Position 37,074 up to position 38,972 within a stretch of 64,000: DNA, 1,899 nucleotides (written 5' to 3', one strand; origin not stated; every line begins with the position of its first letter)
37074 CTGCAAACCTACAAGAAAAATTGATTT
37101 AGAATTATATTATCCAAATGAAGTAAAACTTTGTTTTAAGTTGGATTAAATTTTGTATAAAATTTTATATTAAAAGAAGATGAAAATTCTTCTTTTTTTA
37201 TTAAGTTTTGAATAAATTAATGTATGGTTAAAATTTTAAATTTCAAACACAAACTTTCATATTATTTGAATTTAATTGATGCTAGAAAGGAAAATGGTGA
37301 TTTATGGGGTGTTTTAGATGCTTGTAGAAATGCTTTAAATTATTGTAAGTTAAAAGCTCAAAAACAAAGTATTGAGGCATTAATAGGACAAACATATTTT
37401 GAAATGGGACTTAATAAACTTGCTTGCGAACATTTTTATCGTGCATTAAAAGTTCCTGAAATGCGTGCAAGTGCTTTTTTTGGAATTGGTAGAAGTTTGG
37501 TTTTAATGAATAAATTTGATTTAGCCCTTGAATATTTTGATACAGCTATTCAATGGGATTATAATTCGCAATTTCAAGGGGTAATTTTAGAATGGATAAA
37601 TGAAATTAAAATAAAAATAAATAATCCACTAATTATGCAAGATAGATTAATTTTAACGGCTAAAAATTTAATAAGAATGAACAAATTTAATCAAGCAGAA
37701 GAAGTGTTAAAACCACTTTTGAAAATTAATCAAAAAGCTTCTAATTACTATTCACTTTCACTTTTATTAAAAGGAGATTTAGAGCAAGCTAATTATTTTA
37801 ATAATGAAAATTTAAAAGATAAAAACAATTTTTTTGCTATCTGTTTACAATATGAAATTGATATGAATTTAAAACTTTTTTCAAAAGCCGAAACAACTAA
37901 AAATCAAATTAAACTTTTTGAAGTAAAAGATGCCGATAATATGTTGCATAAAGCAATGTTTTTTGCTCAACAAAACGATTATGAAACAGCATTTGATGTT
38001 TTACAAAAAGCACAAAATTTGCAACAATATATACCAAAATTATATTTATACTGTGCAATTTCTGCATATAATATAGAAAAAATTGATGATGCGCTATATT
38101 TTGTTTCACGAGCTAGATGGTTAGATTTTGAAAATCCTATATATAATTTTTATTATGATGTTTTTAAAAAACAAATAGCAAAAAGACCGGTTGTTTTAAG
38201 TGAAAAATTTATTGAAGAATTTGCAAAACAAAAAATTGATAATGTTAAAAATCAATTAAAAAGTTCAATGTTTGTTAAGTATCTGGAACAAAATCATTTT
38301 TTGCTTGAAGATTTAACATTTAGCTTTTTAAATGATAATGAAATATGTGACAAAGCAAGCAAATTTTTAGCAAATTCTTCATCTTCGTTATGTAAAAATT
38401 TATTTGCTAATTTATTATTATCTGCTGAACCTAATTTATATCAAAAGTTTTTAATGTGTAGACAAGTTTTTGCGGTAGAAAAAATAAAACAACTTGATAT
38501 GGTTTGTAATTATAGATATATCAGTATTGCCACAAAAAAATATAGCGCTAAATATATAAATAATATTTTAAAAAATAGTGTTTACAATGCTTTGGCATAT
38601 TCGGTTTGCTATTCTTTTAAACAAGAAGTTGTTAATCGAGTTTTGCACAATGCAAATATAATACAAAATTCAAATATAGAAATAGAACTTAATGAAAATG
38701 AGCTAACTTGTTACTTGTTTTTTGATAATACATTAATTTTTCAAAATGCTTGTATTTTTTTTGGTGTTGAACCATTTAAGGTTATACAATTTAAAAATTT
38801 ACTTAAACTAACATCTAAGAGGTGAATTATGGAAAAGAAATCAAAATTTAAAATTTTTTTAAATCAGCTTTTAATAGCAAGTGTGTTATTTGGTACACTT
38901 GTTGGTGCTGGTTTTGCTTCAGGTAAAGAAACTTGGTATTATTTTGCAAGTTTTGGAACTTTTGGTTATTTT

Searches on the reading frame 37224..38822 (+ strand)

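Call 59: search_protein_families(library=pfam, proteins=[window:37224-38822:+], max_evalue=0.00001)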
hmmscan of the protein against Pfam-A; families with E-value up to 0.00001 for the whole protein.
window:37224-38822:+ (533 aa): 3 families
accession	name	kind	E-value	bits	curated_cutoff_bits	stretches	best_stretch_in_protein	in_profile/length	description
PF13181.12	TPR_8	-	3.2e-09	36.6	25.7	0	82-113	1-32/34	Tetratricopeptide repeat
PF13432.12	TPR_16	-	1.8e-06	28.7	32.7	0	55-109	4-58/65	Tetratricopeptide repeat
PF13424.12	TPR_12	-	2.6e-06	28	30.1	0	53-110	6-73/77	Tetratricopeptide repeat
